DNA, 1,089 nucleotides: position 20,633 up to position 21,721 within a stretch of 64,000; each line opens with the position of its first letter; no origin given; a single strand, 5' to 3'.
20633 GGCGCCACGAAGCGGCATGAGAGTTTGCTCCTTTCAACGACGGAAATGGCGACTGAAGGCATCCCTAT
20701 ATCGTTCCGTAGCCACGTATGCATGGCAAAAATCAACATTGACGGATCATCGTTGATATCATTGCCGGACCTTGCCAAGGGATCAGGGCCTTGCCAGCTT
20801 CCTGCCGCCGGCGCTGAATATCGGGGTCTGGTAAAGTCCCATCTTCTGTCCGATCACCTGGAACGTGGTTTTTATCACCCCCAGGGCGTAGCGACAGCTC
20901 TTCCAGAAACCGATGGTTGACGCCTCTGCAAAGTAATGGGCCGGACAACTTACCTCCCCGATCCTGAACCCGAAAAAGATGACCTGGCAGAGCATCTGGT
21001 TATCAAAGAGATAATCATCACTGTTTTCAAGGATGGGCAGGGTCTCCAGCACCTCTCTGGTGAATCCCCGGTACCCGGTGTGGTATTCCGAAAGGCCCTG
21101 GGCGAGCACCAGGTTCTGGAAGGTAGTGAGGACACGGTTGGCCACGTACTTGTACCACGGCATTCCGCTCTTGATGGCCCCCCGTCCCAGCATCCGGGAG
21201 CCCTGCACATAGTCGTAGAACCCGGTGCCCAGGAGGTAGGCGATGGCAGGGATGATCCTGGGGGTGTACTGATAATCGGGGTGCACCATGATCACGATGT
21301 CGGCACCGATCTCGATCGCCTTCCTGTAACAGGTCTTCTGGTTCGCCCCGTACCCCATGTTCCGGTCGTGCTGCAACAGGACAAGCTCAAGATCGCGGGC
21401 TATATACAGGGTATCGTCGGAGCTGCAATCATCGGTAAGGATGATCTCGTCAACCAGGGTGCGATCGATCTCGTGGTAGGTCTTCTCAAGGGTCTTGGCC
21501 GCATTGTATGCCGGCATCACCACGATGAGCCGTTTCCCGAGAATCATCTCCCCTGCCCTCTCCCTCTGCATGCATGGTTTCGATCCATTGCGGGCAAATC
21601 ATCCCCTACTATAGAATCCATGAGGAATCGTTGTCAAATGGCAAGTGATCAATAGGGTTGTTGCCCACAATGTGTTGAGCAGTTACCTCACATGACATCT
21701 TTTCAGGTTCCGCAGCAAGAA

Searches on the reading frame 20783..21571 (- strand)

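Call 73: search_protein_families(library=pfam, proteins=[window:20783-21571:-], max_evalue=0.00001)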
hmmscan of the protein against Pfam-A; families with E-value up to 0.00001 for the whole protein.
window:20783-21571:- (262 aa): 1 family
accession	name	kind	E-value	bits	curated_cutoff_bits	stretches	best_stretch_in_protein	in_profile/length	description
PF00535.33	Glycos_transf_2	-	1.1e-17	64.9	23.3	1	17-177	2-166/168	Glycosyl transferase family 2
